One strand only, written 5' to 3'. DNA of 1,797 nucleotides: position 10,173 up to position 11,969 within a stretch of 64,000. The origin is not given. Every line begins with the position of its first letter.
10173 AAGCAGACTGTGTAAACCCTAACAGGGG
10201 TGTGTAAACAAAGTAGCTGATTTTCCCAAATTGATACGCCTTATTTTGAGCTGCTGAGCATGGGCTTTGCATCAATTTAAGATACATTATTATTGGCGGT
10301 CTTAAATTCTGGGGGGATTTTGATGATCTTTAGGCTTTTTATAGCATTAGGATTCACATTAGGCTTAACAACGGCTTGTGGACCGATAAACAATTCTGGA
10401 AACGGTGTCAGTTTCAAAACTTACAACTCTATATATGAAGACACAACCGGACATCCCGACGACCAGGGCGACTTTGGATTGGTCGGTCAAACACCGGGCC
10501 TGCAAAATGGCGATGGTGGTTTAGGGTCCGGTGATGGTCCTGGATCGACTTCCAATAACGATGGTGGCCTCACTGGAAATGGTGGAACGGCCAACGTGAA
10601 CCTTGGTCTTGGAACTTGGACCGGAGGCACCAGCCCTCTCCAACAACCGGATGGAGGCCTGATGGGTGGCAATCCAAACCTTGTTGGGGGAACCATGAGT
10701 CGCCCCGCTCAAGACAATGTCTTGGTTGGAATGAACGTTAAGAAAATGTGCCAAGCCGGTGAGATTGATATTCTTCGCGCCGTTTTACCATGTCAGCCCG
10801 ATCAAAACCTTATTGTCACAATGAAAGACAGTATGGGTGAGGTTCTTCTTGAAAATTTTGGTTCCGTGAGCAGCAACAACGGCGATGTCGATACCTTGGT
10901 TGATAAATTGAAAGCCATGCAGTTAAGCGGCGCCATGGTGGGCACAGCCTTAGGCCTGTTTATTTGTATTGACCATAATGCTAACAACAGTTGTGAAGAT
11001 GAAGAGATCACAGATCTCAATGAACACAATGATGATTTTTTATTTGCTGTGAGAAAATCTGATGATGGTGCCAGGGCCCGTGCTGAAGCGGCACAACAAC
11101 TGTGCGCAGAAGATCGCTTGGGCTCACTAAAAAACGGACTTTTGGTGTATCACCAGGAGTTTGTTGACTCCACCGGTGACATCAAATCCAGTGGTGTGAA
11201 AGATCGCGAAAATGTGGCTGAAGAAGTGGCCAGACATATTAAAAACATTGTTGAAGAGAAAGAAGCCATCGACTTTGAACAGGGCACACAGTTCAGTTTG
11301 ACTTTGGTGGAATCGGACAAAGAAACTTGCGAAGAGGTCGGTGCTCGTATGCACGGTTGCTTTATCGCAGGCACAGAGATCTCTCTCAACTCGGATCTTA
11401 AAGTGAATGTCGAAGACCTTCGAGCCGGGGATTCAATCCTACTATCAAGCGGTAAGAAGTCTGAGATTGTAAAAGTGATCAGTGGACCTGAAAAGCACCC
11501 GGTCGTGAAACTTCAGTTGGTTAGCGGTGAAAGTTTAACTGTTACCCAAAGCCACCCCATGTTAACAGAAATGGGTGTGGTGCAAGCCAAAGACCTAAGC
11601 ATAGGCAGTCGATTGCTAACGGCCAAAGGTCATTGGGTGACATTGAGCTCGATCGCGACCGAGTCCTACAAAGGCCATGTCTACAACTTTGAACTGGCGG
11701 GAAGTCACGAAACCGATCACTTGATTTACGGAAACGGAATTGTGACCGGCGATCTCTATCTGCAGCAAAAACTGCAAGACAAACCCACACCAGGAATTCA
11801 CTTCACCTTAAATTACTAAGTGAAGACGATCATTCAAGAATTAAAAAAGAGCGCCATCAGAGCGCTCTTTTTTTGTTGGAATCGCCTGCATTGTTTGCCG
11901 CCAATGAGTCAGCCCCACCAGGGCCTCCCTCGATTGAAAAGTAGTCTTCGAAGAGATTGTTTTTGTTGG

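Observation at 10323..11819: Lipoprotein ending in a Hedgehog-style 'G|CF' Hint domain that lacks the intein C-terminal Asn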

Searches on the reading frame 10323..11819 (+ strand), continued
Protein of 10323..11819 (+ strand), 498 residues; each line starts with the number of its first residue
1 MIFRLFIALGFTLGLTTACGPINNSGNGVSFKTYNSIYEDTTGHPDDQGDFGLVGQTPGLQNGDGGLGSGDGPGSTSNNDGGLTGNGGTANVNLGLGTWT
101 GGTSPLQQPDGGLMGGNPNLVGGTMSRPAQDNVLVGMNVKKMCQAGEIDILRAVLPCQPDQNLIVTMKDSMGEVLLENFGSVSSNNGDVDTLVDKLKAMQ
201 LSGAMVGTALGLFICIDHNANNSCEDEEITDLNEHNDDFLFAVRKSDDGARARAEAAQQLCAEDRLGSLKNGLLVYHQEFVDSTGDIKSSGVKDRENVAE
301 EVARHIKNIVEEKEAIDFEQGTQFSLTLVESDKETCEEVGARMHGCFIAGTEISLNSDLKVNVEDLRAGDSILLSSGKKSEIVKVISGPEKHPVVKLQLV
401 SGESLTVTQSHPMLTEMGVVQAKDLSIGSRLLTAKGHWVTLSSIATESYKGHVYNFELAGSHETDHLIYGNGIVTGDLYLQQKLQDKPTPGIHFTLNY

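Call 71: find_encoding_contigs(protein=P0008, flank=6000, max_places=2)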
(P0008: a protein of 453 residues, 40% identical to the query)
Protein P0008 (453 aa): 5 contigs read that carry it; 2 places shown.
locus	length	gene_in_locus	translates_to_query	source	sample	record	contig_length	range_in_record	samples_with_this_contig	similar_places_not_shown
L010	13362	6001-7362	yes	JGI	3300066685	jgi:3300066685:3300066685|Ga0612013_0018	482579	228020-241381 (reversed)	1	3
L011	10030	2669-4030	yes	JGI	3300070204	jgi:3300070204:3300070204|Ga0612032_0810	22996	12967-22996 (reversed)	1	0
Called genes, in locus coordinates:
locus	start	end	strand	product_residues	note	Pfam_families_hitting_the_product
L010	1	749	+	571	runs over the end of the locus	PF01743:PolyA_pol, PF12627:PolyA_pol_RNAbd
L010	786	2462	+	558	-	PF00920:ILVD_EDD_N, PF24877:ILV_EDD_C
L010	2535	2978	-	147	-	-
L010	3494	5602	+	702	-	-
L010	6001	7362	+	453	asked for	-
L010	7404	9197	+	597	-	PF00082:Peptidase_S8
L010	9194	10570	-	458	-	PF01548:DEDD_Tnp_IS110, PF02371:Transposase_20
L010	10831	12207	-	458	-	PF01548:DEDD_Tnp_IS110, PF02371:Transposase_20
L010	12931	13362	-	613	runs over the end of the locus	-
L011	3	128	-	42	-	?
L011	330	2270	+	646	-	-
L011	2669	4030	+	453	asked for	-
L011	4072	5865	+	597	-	PF00082:Peptidase_S8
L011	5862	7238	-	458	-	PF01548:DEDD_Tnp_IS110, PF02371:Transposase_20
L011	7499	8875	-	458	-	PF01548:DEDD_Tnp_IS110, PF02371:Transposase_20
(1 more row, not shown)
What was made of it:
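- Tried and rejected: P0008 has a different context (Peptidase_S8 downstream, call 71).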

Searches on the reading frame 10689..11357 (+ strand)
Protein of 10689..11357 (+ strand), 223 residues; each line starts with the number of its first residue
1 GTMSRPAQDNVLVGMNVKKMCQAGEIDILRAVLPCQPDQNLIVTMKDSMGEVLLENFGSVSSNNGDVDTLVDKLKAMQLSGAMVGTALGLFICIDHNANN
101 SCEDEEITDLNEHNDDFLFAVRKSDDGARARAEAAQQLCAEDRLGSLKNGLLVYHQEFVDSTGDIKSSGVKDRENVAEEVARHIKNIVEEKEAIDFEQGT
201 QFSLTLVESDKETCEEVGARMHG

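Call 29: find_homologous_proteins(query=A3, max_evalue=0.01)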
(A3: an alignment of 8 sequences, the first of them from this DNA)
Query A3 (8 sequences) (223 aa, profile of the alignment): 2 proteins with E <= 0.01 among 8000 candidates.
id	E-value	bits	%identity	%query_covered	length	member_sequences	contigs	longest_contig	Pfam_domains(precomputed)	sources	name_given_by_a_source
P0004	7.4e-92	325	48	99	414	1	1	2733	PF07591.16,PF14623.12,PF05203.22,PF13403.12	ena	-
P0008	2.1e-43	166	43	10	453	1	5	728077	-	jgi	jgi:hypothetical protein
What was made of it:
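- Tried and rejected: Word-indexed search with the domain profile, which found only known members (call 29).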

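Call 39: search_protein_representatives(alignment_id=A3)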
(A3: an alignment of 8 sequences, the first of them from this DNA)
Query: 8 sequences, 222 profile positions. Proteins with E-value up to 0.001 (for the whole library): 39; up to 1e-10: 24; up to 1e-30: 8. The best 39 are listed.
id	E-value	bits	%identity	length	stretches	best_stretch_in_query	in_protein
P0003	5.8e-102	356.2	-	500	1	1-222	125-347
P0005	3.6e-95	334.0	-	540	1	1-222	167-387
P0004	2.4e-92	324.8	-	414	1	1-222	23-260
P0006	1.0e-91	322.8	-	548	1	2-222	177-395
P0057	3.9e-58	212.9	-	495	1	4-222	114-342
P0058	7.3e-45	169.5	-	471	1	11-221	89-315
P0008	6.8e-44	166.3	-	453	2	3-152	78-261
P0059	1.9e-37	145.2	-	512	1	7-191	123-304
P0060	2.0e-30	122.3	-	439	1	9-222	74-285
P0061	1.3e-22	96.7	-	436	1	3-203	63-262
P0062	3.5e-21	92.1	-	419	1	8-213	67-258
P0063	1.8e-17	80.0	-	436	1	8-120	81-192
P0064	3.3e-17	79.1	-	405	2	15-115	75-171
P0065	2.6e-15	72.9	-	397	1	7-118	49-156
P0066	6.4e-15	71.6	-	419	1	19-118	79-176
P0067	9.4e-15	71.1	-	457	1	7-163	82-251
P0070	2.7e-13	66.3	-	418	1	11-213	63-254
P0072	3.3e-12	62.7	-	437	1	6-188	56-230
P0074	1.2e-11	60.9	-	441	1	8-221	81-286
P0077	6.7e-10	55.2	-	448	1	18-213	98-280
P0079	1.3e-08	50.9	-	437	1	8-123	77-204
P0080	2.3e-08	50.2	-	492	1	7-115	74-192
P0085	2.5e-04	37.0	-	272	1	8-150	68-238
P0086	4.2e-04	36.2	-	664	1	13-118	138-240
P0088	5.6e-04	35.8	-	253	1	11-123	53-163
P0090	9.3e-04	35.1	-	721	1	10-112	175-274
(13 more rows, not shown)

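Call 47: list_cluster_members(proteins=[P0057, P0058, P0060, P0061, P0062, P0063, P0072, P0074, P0080, P0079])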
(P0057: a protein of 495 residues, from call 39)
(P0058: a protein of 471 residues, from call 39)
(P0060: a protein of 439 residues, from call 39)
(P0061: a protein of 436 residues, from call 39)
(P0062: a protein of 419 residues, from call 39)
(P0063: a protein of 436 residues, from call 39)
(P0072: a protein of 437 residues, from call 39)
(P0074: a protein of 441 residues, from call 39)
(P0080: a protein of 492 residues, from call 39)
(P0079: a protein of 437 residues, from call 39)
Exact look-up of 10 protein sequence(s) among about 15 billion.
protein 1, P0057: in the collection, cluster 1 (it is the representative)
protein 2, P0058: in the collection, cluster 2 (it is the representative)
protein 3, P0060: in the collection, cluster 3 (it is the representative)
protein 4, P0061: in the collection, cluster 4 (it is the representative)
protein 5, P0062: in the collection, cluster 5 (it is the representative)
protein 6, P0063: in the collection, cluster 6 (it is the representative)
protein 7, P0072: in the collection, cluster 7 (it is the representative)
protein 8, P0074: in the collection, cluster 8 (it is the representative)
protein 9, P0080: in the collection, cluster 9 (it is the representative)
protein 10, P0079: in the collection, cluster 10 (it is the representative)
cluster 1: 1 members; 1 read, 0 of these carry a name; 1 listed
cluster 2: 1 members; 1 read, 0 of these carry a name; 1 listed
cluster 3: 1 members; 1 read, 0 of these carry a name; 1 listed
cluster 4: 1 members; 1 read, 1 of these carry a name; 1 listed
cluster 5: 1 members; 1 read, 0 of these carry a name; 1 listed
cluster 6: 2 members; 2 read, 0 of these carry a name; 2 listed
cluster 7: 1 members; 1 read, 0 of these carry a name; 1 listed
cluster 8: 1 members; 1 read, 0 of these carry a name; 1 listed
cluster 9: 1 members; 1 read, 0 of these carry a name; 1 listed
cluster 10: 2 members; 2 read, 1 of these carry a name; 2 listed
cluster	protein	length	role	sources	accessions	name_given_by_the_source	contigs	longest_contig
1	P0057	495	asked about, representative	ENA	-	-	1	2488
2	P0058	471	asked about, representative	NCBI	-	-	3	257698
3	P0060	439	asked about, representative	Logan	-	-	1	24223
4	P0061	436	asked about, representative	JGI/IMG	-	hypothetical protein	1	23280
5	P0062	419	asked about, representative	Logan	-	-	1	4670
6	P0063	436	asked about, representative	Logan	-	-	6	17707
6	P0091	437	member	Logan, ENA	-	-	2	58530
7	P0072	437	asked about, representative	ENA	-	-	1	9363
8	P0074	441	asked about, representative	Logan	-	-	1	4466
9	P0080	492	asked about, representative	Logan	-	-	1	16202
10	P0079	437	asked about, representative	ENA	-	-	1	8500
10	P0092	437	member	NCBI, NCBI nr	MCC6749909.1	MAG: hypothetical protein IT371_19750 [Deltaproteobacteria bacterium] | hypothetical protein [Deltaproteobacteria bacterium]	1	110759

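Call 48: predict_structure(alignment_id=A3)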
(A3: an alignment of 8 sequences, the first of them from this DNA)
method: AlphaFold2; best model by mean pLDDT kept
length: 223 residues; sequences in the alignment: 8
mean_pLDDT: 63.9   pTM: 0.64
mean pLDDT of the five models: 63.9, 61.4, 58.8, 58.6, 56.6
residues with pLDDT >= 90: 5; 70-90: 93; 50-70: 64; < 50: 61
segments of 3 or more residues with pLDDT < 50: 1-20, 161-174, 189-209, 221-223
pLDDT, mean of each block of 10 residues (from residue 1): 43 37 69 88 77 87 85 73 57 85 74 74 72 82 77 60 42 50 57 36 37 52 36
secondary structure, 60 per line:
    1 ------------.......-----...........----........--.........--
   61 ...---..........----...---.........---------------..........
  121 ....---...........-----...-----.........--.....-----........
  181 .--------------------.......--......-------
elements in order: E13-19 H25-35 E40-47 E50-58 H67-76 E87-95 H111-124 H128-138 E152-160 E163-167 H173-181 E202-208 H211-216

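Call 53: fold_search(model_id=the predicted structure, library=pdb)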
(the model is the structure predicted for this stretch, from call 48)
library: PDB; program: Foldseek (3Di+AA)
matches with E <= 10: 212; with E <= 0.001: 0
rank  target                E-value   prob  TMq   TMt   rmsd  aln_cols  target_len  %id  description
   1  8adl_S                8.9e-01  0.08  0.10  0.06  10.9        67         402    7  Cryo-EM structure of the SEA complex (released 2022-11-02)
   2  6fjv                  8.9e-01  0.05  0.16  0.22  16.8       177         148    7  Rpn11 homolog from Caldiarchaeum Subterraneum, truncated (released 2018-07-25)
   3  7acy_A                1.1e+00  0.16  0.22  0.16   8.5       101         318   17  H/L (SLPH/SLPL) complex from C. difficile (CD630 strain) (released 2022-03-09)
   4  1hqz_7                1.1e+00  0.10  0.15  0.23  10.0        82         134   10  Cofilin homology domain of a yeast actin-binding protein ABP1P (released 2001-12-21)
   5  3d3o_A                1.1e+00  0.03  0.13  0.16  15.9       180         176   10  Crystal structure of the effector domain of the putative transcriptional regulator IclR from Acinetobacter sp. ADP1 (released 2008-07-08)
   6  1vfw                  1.1e+00  0.03  0.12  0.10  13.7       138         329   12  Crystal Structure of the Kif1A Motor Domain Complexed With Mg-AMPPNP (released 2004-08-10)
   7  5nvm_C                1.2e+00  0.25  0.17  0.23   4.5        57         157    7  Crystal structure of the human 4EHP-GIGYF2 complex lacking the auxiliary sequences (released 2017-07-26)
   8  7d8b_A                1.3e+00  0.06  0.13  0.16   5.6        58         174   24  Engineering Disulphide-Free Autonomous Antibody VH Domains to modulate intracellular pathways (released 2021-08-25)
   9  7d8b_C                1.3e+00  0.06  0.18  0.22  14.2       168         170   14  Engineering Disulphide-Free Autonomous Antibody VH Domains to modulate intracellular pathways (released 2021-08-25)
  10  5me6_B                1.4e+00  0.08  0.21  0.25  13.2       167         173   10  Crystal Structure of eiF4E from C. melo bound to a CAP analog (released 2017-08-23)
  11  7tze_A                1.4e+00  0.06  0.17  0.18  13.9       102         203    6  Structure of murine LAG3 domains 1-2 (released 2022-05-11)
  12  2qki_D                1.5e+00  0.05  0.11  0.05   8.7        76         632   13  Human C3c in complex with the inhibitor compstatin (released 2007-08-14)
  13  5me5_A                1.8e+00  0.06  0.21  0.28  14.3       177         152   10  Crystal Structure of eiF4E from C. melo bound to a eIF4G peptide (released 2017-08-23)
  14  8fw5_C                2.0e+00  0.05  0.09  0.05  10.6        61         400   16  Chimeric HsGATOR1-SpGtr-SpLam complex (released 2023-07-26)
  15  5nvl_C                2.2e+00  0.18  0.17  0.23   4.5        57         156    7  Crystal structure of the human 4EHP-GIGYF2 complex (released 2017-07-26)
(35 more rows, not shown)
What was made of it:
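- Tried and rejected: Foldseek of a dedicated model against PDB (calls 48, 53, best E 0.89).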

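Call 68: list_cluster_members(proteins=[P0059, P0064, P0065, P0067, P0070, P0077, P0086, P0085, P0088, P0090])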
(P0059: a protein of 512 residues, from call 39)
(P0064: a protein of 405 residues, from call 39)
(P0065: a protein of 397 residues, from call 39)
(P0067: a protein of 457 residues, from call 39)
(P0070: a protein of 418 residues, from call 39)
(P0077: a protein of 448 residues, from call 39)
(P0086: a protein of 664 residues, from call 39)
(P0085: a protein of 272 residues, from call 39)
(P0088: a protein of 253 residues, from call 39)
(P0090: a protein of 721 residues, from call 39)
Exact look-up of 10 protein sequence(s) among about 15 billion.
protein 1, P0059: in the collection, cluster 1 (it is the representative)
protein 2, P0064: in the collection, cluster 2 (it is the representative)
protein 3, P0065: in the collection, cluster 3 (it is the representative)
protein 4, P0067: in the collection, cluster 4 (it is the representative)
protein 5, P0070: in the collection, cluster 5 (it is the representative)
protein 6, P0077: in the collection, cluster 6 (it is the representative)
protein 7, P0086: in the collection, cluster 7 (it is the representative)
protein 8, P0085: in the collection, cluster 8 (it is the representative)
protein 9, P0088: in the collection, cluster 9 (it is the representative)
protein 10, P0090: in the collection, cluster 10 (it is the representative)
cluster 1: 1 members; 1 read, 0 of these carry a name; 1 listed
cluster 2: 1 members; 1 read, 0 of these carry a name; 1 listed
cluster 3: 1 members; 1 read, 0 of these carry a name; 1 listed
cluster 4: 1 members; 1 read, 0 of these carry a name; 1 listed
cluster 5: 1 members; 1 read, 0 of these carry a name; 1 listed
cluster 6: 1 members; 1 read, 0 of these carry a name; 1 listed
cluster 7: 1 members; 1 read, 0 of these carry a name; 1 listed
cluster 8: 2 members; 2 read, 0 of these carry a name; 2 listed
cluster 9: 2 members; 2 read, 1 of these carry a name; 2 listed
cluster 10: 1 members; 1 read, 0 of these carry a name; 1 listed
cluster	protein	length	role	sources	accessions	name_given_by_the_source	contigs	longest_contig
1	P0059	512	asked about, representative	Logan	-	-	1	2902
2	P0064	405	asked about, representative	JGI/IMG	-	-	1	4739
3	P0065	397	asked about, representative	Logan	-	-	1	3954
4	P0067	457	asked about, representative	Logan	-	-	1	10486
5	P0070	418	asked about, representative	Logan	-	-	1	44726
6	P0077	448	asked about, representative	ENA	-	-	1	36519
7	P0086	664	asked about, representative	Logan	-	-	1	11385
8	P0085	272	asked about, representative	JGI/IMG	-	-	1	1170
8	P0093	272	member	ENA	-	-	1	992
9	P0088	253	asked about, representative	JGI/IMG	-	hypothetical protein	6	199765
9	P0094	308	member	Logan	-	-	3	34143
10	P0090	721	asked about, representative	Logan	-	-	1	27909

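Call 76: search_solved_structures(query=A3, max_evalue=10)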
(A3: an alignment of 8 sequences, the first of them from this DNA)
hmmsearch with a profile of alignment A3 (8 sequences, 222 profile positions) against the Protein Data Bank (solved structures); distinct sequences matched with E-value up to 10: 19.
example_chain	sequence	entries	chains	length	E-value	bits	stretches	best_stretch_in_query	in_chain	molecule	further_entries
8f8n_A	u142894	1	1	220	0.047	16.4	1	16-55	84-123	Microtubule-associated protein TORTIFOLIA1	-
9spj_ZH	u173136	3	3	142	0.71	12.5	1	144-164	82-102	Small ribosomal subunit protein uS9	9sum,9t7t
7pzy_R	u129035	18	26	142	0.73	12.5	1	144-164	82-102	Ribosomal 40S subunit protein S16A | 40S ribosomal protein S16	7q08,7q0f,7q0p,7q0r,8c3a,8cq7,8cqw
5it7_Q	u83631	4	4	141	0.75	12.5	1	144-164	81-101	40S ribosomal protein S16 | Ribosomal protein uS9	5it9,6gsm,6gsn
3j80_Q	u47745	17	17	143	0.76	12.4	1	144-164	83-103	uS9 | 40S ribosomal protein S16 | Small ribosomal subunit protein uS9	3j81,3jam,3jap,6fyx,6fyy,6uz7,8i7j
3l4q_C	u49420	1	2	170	0.81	12.4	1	136-195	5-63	Phosphatidylinositol 3-kinase regulatory subunit beta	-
7suk_LC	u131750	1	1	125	0.85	12.3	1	144-164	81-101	40S ribosomal protein S16-A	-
6wdr_Q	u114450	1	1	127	0.87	12.3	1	144-164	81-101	40S ribosomal protein S16-A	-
4v92_BQ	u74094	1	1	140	0.93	12.2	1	144-165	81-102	US9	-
4v7h_AI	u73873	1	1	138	1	12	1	144-164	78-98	40S ribosomal protein S16(A)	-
4uer_I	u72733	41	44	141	1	12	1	144-164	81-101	US9 | 40S ribosomal protein S16-A | uS19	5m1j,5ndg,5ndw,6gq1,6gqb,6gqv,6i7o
4u3m_C6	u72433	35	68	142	1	12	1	144-164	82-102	40S ribosomal protein S16-A | 40S ribosomal protein S16 | Small ribosomal subunit protein uS9A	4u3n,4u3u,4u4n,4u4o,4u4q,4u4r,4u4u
3j6x_16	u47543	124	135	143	1.1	12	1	144-164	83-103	40S ribosomal protein S16 | 40S ribosomal protein rpS16 (S9p) | 40S ribosomal protein S16-A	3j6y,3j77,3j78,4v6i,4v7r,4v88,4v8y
3cl3_D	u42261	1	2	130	1.1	11.9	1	125-189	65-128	NF-kappa-B essential modulator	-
2y3a_B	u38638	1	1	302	1.4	11.5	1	135-194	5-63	PHOSPHATIDYLINOSITOL 3-KINASE REGULATORY SUBUNIT BETA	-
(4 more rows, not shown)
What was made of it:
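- Tried and rejected: PDB by sequence profile (call 76, best E 0.047).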
